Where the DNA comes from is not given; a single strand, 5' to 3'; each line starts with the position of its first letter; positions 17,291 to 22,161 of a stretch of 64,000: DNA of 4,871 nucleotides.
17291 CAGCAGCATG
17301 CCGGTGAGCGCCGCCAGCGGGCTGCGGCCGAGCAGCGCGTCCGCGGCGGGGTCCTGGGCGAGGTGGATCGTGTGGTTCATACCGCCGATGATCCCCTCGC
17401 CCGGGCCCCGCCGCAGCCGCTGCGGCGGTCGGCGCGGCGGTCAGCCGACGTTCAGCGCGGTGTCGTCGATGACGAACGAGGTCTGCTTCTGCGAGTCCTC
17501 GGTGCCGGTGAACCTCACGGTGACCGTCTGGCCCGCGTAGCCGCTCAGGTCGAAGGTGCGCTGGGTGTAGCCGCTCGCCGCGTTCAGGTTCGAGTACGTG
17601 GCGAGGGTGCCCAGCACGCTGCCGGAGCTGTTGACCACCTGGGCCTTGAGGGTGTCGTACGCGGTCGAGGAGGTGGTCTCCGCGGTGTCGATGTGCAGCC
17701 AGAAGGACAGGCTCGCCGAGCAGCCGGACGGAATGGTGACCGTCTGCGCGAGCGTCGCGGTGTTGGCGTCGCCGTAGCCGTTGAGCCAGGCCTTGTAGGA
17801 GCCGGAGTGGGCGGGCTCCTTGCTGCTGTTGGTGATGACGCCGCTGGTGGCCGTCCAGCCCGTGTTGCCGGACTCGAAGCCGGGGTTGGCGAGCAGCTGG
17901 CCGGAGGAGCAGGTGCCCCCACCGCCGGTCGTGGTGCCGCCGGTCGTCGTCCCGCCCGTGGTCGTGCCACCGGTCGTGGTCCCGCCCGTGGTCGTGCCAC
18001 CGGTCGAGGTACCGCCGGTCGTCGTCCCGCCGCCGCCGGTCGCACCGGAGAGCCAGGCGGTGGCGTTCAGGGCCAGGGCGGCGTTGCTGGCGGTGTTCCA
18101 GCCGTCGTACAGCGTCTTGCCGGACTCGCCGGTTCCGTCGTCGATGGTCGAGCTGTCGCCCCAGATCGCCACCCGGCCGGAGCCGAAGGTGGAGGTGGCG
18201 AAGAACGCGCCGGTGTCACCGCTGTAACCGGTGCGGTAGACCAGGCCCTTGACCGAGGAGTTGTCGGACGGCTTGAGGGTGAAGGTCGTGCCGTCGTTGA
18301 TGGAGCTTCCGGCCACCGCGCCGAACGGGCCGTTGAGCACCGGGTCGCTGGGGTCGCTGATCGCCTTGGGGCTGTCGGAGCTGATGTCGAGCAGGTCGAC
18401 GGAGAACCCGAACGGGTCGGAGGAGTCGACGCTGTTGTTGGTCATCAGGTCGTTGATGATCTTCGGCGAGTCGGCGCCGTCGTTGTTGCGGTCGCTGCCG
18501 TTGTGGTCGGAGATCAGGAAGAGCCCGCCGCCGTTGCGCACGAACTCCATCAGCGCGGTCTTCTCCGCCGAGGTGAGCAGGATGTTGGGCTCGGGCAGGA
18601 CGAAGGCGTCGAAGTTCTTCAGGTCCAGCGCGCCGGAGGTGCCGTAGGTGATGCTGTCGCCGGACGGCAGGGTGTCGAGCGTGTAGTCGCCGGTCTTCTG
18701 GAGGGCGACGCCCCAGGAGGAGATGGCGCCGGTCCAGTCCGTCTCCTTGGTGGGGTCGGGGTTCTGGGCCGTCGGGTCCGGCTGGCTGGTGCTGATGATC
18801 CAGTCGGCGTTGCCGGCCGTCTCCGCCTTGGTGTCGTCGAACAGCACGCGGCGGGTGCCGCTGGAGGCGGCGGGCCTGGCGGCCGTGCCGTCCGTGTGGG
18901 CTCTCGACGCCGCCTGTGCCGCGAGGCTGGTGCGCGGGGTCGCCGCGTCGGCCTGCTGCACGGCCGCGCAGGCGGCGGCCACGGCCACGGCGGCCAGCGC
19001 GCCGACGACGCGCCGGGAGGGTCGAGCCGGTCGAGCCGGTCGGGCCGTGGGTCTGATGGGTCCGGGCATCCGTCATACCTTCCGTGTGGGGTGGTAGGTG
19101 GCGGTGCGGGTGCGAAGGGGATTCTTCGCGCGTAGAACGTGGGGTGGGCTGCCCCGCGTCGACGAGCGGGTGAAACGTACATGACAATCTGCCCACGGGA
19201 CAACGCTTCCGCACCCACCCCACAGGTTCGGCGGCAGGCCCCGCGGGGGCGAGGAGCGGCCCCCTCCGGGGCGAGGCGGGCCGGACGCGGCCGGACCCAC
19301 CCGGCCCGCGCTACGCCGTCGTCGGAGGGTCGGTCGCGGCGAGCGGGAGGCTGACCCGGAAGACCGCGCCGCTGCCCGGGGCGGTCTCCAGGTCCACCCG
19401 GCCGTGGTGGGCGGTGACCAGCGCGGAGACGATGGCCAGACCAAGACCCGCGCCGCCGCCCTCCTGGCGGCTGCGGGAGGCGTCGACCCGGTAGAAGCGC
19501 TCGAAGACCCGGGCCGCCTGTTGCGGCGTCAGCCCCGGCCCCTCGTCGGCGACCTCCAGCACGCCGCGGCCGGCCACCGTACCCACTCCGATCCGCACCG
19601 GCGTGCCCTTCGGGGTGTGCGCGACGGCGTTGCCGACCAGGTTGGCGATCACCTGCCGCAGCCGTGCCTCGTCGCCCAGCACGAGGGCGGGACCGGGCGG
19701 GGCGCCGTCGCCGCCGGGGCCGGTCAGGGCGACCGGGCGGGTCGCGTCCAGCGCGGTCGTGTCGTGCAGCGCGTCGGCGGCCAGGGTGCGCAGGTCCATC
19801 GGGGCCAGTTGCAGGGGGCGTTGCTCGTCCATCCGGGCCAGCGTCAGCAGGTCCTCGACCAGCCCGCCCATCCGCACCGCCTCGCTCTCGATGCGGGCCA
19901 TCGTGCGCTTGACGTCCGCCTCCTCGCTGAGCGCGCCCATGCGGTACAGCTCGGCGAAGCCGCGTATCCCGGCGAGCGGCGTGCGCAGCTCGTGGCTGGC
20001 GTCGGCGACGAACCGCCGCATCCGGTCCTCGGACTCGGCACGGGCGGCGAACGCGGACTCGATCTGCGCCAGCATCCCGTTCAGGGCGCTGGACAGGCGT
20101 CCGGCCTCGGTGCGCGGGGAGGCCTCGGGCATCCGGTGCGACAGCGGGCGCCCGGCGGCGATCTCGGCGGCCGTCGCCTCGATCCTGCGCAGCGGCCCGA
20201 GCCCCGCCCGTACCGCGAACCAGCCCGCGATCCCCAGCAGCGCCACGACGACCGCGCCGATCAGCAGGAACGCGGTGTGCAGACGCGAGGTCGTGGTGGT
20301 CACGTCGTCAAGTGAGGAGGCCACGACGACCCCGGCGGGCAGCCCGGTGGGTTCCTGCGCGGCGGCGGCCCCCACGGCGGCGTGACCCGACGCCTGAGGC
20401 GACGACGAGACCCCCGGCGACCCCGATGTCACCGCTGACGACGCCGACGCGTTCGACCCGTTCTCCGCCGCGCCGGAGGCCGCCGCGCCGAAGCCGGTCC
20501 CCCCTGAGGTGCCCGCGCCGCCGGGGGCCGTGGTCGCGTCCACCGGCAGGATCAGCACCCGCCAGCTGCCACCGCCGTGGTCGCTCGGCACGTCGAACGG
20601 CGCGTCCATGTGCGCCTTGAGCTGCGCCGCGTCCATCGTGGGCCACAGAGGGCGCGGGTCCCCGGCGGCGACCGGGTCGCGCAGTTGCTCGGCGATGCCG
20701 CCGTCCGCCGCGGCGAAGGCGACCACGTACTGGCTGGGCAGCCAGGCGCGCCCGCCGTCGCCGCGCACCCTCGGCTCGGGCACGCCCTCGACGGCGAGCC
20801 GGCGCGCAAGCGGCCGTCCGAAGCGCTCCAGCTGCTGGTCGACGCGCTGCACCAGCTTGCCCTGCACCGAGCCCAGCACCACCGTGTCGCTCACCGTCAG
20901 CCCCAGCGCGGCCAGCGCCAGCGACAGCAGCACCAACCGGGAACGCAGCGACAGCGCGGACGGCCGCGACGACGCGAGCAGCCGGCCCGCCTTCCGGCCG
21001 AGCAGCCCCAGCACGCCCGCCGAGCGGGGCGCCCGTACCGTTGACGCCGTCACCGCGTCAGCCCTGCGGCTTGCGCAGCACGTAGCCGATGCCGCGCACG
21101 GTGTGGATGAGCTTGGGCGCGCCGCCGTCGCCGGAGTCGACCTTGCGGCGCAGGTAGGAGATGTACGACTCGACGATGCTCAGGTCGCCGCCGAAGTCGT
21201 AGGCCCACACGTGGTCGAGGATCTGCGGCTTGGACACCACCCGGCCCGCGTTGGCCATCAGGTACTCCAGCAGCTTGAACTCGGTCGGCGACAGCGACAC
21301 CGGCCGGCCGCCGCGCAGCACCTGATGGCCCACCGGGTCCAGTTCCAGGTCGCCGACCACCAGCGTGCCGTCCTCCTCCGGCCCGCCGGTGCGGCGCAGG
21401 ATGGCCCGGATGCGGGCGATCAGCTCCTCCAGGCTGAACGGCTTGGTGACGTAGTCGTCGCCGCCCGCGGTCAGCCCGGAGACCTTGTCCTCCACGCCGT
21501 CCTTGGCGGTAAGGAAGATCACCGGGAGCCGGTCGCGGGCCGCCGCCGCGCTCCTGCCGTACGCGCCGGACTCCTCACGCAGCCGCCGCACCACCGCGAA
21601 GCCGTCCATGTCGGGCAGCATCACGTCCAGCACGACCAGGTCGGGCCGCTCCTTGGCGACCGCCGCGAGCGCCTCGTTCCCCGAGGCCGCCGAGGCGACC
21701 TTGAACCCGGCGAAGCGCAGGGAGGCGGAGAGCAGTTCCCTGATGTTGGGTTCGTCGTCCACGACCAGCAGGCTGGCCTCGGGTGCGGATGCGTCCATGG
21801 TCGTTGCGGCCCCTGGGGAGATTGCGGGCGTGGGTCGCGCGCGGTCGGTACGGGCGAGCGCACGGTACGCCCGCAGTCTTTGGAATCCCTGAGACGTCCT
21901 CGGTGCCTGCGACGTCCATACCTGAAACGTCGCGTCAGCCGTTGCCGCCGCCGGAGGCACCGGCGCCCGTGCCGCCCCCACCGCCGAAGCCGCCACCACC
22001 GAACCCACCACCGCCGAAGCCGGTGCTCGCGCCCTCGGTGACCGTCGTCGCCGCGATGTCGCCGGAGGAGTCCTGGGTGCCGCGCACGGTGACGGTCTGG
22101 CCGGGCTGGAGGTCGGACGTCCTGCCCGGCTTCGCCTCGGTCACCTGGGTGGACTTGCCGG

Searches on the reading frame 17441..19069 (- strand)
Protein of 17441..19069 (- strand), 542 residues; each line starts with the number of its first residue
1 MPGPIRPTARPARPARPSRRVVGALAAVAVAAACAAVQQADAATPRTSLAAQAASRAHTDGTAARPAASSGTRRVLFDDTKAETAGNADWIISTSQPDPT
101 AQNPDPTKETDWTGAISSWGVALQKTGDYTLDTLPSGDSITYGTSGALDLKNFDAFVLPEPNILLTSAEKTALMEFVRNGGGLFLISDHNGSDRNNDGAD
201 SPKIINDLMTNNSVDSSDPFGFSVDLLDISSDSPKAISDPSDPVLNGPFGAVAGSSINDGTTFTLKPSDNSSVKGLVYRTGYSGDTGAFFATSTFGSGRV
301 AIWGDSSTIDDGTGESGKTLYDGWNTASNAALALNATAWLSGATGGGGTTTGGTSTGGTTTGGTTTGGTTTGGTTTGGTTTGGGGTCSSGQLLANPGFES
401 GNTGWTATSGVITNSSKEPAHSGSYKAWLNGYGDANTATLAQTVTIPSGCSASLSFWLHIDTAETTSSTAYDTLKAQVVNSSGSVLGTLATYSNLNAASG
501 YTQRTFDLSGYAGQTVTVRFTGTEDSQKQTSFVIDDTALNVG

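Call 37: search_protein_families(library=pfam, proteins=[window:17441-19069:-], max_evalue=0.001)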
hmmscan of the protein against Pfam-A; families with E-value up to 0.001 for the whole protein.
window:17441-19069:- (542 aa): 2 families
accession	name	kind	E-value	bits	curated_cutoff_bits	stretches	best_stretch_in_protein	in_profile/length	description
PF20773.4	InhA-like_MAM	-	1.9e-05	24.7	26.9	1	422-541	36-164/191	Immune inhibitor A-like, MAM domain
PF09822.16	ABC_transp_aux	-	0.00021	21.1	34.7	1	145-195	43-88/288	ABC-type uncharacterized transport system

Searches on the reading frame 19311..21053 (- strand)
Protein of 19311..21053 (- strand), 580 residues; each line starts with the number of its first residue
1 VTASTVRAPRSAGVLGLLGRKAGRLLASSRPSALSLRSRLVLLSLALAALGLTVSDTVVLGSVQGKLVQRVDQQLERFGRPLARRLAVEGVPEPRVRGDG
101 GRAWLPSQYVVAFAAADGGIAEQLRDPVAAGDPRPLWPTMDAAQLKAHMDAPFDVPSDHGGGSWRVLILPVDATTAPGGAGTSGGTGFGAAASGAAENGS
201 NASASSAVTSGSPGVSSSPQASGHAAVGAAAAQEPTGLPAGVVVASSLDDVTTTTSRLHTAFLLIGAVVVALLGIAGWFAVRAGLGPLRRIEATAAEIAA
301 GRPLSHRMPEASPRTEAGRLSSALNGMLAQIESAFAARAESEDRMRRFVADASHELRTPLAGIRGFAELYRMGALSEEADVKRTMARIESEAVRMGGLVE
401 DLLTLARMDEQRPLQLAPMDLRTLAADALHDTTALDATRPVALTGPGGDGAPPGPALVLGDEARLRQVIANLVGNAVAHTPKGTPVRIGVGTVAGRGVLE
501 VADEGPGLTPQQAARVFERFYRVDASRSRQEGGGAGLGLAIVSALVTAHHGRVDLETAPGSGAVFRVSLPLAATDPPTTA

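Call 37: search_protein_families(library=pfam, proteins=[window:19311-21053:-], max_evalue=0.001)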
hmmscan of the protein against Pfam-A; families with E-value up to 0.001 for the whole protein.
window:19311-21053:- (580 aa): 4 families
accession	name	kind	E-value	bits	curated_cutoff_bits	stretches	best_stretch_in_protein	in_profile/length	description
PF02518.31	HATPase_c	-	2.6e-28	99.1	26.4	1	460-572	1-110/111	Histidine kinase-, DNA gyrase B-, and HSP90-like ATPase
PF00512.31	HisKA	-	3.2e-19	69.2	26.9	1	345-410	2-65/66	His Kinase A (phospho-acceptor) domain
PF00672.30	HAMP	-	2e-09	38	25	1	280-332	2-52/53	HAMP domain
PF13581.12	HATPase_c_2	-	0.00056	20.4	27.4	0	469-549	40-112/127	Histidine kinase-like ATPase domain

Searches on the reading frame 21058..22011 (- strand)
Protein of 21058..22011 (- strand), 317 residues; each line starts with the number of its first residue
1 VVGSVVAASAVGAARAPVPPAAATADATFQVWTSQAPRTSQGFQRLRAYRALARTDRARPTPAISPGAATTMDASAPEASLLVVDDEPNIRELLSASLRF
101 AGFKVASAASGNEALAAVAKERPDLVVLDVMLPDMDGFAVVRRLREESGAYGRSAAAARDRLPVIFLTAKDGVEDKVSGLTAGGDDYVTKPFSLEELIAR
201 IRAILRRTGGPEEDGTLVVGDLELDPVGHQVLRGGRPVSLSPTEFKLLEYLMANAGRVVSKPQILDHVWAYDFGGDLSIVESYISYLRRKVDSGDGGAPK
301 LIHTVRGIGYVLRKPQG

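Call 37: search_protein_families(library=pfam, proteins=[window:21058-22011:-], max_evalue=0.001)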
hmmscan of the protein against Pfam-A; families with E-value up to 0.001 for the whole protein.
window:21058-22011:- (317 aa): 2 families
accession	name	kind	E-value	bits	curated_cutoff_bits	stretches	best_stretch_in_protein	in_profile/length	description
PF00072.30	Response_reg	-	1.3e-29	103.1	30.2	1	82-202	2-111/111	Response regulator receiver domain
PF00486.34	Trans_reg_C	-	2.2e-27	95.4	26.2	1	235-312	1-77/77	Transcriptional regulatory protein, C terminal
